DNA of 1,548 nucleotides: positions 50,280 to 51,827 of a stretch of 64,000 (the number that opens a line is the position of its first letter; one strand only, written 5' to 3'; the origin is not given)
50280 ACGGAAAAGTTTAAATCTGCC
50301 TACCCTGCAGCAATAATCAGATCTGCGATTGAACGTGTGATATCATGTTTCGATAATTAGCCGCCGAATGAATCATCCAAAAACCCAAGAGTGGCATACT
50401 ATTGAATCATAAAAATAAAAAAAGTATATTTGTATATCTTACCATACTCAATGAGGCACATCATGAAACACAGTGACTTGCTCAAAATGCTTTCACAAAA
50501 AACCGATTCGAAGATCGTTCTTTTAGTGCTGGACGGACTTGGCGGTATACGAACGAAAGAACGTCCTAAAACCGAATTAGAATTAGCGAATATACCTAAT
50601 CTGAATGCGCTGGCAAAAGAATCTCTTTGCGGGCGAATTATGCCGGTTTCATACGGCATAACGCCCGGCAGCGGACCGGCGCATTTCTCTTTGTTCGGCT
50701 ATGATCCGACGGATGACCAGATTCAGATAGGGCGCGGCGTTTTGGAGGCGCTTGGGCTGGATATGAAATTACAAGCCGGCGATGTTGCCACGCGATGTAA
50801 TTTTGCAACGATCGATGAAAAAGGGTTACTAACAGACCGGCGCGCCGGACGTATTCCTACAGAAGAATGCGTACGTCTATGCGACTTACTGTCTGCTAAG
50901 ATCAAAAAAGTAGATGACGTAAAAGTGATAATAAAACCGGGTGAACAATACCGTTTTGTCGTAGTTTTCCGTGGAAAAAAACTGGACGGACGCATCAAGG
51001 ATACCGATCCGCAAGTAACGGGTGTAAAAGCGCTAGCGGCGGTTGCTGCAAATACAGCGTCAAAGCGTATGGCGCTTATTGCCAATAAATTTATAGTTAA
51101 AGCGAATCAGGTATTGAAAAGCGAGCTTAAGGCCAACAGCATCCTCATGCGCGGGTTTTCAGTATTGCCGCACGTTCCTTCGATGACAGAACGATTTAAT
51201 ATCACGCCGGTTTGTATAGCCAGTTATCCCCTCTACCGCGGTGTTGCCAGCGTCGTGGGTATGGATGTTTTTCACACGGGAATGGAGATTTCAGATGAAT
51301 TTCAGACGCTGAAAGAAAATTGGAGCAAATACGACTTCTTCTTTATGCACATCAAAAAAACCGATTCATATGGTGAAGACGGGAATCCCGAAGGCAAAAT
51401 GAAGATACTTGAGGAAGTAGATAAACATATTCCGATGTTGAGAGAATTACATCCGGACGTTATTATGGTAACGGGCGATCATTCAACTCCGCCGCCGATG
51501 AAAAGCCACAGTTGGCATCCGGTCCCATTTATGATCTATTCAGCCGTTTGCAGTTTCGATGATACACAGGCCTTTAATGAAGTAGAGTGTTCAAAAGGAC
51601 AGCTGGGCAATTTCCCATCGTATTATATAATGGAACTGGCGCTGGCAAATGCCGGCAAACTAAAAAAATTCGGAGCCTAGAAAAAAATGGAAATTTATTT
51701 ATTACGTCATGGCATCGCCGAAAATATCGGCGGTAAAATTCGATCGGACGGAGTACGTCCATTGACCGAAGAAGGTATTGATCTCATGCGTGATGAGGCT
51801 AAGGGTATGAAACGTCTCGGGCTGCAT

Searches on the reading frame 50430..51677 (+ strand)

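Call 38: search_protein_families(library=pfam, proteins=[window:50430-51677:+], max_evalue=0.00001)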
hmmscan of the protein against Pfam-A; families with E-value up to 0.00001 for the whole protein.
window:50430-51677:+ (416 aa): 2 families
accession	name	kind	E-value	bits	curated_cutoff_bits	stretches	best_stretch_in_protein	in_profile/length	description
PF10143.14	PhosphMutase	-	6.3e-46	156.8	21.5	1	62-231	1-166/170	2,3-bisphosphoglycerate-independent phosphoglycerate mutase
PF01676.23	Metalloenzyme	-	2e-42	145.9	24.3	1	28-405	2-250/252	Metalloenzyme superfamily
